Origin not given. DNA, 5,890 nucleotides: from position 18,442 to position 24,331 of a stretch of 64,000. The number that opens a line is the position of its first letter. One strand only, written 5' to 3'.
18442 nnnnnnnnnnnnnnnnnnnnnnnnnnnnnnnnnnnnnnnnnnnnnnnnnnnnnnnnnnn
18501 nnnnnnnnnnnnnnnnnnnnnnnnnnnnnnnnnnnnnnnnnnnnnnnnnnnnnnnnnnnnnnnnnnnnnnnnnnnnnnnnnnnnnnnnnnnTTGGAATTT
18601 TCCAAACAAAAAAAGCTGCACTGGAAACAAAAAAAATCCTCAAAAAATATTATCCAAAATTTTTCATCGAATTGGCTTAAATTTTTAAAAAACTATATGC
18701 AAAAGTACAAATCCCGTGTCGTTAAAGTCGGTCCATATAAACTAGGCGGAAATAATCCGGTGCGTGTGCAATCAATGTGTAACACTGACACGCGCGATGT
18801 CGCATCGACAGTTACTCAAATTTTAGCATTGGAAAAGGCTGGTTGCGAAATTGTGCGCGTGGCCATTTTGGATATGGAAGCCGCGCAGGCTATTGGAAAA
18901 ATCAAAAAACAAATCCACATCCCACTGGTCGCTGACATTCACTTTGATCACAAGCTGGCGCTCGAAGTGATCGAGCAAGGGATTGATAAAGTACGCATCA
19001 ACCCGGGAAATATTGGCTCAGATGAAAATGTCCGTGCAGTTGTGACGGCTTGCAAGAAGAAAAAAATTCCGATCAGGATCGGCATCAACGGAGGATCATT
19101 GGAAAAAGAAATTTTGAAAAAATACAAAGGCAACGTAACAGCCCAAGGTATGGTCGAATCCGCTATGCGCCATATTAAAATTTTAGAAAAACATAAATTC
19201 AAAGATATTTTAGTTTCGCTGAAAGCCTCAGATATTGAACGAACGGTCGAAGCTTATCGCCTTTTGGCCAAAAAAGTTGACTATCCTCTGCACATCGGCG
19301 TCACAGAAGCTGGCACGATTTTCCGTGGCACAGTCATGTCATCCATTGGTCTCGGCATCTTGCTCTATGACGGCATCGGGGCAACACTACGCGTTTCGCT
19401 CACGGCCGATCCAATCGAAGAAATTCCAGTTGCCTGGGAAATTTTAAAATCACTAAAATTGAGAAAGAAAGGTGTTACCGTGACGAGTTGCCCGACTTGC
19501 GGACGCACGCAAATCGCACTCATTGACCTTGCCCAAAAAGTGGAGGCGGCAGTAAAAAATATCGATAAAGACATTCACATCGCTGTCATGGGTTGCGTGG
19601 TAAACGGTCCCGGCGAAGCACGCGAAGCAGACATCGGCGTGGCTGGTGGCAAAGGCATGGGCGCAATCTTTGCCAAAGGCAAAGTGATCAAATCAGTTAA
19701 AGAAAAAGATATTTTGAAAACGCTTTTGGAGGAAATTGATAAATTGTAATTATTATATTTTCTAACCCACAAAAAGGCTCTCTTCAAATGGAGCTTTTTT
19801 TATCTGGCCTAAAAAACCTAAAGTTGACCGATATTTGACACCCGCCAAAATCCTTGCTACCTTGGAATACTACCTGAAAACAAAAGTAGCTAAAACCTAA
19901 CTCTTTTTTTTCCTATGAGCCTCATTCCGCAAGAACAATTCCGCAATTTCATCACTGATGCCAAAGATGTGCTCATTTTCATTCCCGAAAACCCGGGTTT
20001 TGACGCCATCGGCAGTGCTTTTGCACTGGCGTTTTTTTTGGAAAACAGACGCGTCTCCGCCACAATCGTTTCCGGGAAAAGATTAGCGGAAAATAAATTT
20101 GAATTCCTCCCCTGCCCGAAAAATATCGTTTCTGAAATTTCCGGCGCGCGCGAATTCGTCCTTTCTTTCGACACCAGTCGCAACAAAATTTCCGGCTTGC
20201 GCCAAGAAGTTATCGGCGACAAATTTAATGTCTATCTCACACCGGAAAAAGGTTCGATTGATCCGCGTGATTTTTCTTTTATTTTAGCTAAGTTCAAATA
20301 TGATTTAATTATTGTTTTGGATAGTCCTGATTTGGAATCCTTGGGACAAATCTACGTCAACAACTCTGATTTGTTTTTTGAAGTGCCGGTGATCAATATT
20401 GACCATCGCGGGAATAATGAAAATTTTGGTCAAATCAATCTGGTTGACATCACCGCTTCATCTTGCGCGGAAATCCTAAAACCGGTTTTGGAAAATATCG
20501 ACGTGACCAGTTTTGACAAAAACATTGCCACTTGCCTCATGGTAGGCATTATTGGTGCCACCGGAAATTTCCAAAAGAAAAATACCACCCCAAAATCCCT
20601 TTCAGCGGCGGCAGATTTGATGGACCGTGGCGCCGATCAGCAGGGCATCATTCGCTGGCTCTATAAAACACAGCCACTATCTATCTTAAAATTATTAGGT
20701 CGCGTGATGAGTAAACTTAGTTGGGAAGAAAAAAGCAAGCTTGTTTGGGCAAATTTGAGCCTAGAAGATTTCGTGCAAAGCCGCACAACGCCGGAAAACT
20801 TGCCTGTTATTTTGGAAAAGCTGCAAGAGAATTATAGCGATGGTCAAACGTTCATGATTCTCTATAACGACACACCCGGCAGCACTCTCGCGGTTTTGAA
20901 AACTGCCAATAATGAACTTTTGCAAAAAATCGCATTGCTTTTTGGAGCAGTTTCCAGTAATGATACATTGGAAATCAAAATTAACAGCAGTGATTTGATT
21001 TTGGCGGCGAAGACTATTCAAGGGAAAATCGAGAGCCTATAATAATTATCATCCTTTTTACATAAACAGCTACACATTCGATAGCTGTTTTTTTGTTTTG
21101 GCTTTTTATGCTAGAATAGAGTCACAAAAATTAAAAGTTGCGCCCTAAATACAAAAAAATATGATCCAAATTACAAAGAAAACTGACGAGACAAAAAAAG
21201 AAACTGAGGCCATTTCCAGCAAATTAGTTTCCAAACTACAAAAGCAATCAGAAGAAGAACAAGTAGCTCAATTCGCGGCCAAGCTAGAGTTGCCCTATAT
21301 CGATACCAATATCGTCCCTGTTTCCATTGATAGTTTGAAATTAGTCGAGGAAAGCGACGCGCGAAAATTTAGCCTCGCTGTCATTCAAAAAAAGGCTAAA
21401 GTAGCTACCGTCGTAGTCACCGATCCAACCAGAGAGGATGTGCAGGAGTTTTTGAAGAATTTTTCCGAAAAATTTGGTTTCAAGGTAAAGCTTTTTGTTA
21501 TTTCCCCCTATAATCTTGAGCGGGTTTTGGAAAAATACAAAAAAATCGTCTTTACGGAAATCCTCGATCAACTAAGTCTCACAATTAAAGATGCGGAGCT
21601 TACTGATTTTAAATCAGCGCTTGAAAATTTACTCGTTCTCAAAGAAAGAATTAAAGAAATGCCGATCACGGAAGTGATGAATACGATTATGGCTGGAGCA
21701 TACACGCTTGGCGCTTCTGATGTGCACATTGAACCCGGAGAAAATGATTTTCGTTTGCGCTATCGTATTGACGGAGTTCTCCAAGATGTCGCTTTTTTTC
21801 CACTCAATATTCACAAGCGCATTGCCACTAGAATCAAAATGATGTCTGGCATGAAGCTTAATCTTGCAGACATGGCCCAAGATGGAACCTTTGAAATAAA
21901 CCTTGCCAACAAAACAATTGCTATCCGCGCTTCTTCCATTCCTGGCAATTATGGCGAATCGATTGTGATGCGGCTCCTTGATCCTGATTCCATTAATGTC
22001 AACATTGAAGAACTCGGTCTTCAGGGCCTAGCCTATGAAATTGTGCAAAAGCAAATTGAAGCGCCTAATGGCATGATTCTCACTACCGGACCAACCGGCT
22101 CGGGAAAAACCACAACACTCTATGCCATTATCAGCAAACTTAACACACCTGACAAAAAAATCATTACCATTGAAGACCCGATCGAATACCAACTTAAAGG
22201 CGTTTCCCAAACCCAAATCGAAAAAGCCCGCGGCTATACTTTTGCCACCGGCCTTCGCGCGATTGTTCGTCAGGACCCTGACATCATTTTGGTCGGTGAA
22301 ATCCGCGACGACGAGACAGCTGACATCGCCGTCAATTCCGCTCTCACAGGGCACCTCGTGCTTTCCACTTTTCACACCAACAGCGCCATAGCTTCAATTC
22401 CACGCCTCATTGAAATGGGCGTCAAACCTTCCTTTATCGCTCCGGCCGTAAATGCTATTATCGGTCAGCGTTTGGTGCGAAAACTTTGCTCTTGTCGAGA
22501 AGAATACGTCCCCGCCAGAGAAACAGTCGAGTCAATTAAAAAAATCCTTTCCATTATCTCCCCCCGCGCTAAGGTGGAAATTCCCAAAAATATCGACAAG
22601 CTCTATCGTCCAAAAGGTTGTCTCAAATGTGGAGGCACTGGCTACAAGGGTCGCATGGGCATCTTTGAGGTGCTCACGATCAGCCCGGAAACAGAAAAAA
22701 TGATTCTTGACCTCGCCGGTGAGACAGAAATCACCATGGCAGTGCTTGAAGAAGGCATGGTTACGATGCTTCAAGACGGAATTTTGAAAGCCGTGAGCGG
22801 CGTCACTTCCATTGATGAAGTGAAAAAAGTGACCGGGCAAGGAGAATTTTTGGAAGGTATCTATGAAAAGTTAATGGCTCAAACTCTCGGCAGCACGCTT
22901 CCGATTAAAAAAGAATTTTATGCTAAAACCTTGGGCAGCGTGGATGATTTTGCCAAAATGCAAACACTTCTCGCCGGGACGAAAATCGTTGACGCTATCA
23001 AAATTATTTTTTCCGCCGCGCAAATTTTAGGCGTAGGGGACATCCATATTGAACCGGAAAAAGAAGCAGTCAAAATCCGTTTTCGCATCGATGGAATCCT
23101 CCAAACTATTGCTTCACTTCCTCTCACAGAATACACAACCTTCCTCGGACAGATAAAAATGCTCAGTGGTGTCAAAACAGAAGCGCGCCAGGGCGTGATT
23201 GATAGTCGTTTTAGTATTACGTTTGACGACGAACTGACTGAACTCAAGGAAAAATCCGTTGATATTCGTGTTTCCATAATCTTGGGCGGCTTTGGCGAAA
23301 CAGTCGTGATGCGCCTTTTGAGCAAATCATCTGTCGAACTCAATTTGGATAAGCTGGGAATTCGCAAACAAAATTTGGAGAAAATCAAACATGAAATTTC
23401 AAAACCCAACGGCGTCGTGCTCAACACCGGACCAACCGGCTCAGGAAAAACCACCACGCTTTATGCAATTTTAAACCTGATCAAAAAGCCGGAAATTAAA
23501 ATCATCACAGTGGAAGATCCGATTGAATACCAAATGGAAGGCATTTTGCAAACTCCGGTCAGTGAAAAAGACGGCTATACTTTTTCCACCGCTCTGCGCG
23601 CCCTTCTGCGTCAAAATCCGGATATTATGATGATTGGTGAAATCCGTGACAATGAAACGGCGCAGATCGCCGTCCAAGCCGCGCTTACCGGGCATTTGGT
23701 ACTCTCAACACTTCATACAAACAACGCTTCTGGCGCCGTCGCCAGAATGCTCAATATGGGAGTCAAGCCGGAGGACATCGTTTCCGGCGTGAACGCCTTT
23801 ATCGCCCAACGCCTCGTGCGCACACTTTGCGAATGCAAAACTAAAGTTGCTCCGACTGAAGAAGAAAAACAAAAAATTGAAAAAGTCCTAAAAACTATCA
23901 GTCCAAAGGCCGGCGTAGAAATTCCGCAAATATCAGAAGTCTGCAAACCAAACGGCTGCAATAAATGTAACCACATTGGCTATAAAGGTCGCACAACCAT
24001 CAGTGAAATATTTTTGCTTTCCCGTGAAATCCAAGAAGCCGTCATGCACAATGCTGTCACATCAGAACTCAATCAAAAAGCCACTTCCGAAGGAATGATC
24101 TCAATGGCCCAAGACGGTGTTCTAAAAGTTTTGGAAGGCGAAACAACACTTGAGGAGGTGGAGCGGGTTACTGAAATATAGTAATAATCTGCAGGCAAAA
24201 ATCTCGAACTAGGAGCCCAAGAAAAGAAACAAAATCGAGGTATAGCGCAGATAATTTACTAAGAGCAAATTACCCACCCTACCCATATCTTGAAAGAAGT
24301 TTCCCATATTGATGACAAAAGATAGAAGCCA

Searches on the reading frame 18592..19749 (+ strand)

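Call 84: search_protein_families(library=pfam, proteins=[window:18592-19749:+], max_evalue=0.001)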
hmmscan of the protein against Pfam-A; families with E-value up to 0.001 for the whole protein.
window:18592-19749:+ (385 aa): 1 family
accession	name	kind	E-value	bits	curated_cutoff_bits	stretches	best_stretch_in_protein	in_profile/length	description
PF04551.19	GcpE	-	1.5e-153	511.3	32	1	42-384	2-343/343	GcpE protein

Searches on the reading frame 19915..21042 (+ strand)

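Call 84: search_protein_families(library=pfam, proteins=[window:19915-21042:+], max_evalue=0.001)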
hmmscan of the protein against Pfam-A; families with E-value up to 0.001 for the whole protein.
window:19915-21042:+ (375 aa): 1 family
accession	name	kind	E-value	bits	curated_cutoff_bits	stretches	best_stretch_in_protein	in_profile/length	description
PF01368.27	DHH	-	3.2e-09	37.5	28.1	1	19-212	2-125/125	DHH family, N-terminal domain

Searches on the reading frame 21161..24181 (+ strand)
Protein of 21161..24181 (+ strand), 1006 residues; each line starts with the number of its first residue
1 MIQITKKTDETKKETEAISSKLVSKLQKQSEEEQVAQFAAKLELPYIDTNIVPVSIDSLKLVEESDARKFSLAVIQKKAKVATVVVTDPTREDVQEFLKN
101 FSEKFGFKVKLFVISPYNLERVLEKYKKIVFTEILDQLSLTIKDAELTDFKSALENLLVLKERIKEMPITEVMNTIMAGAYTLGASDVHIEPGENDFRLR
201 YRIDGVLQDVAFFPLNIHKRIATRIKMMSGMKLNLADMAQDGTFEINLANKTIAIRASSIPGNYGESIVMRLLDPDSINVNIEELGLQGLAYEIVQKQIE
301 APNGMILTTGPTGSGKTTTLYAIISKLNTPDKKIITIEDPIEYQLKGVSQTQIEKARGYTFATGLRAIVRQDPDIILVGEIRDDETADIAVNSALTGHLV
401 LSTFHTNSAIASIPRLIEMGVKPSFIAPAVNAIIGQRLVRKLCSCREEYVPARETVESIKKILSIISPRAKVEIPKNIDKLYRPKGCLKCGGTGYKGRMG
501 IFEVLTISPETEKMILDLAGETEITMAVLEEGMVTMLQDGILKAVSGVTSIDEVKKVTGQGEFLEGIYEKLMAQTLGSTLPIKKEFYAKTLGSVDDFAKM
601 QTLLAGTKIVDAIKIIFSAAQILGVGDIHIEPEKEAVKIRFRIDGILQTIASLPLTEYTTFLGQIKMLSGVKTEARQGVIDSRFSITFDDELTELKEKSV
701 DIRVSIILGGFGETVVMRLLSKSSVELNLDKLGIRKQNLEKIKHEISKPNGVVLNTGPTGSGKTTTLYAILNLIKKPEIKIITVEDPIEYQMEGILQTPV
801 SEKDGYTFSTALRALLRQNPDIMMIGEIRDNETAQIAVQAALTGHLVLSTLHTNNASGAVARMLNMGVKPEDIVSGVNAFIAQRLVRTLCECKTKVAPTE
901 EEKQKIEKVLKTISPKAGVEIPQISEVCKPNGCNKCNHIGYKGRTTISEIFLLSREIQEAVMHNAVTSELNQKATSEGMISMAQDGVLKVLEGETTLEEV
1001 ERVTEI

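Call 84: search_protein_families(library=pfam, proteins=[window:21161-24181:+], max_evalue=0.001)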
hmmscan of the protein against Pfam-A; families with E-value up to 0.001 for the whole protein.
window:21161-24181:+ (1006 aa): 24 families
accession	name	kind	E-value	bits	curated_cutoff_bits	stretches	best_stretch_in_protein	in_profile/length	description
PF00437.27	T2SSE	-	5.5e-227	752.9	24.9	2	165-555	4-369/370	Type II/IV secretion system protein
PF25199.1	nSTAND_NTPase5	-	1.7e-10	41.4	34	1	295-345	33-84/145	Novel STAND NTPase 5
PF13555.12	AAA_29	-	3.6e-08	33.5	27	0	301-327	19-46/61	P-loop containing region of AAA domain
PF13173.12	AAA_14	-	4.1e-08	33.7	27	0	304-342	3-42/129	AAA domain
PF13401.12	AAA_22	-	1.5e-07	32.2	27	0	303-339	5-41/130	AAA domain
PF04851.21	ResIII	-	1.5e-07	31.9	22.5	0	288-338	8-60/164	Type III restriction enzyme, res subunit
PF20720.3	nSTAND3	-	1.6e-07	31.6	27.2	0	302-341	16-55/155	Novel STAND NTPase 3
PF13604.12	AAA_30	-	6.9e-07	29.6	27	0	742-782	10-50/191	AAA domain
PF00005.33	ABC_tran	-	9e-07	30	25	0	306-340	14-48/137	ABC transporter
PF00270.35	DEAD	-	1.9e-06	28.1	26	0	305-335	16-49/167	DEAD/DEAH box helicase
PF13245.12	AAA_19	-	2.1e-06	28.4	25.1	0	300-331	8-39/134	AAA domain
PF01637.24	ATPase_2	-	4.1e-06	27.2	33.2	0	301-351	18-68/225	ATPase domain predominantly from Archaea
PF12775.13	AAA_7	-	1.1e-05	25.5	25.8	0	295-337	25-67/181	P-loop containing dynein motor region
PF00004.35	AAA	-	1.7e-05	25.7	21.2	0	306-337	1-29/131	ATPase family associated with various cellular activities (AAA)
PF02492.25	cobW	-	1.8e-05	24.8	20.7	0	306-338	3-34/180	CobW/HypB/UreG, nucleotide-binding domain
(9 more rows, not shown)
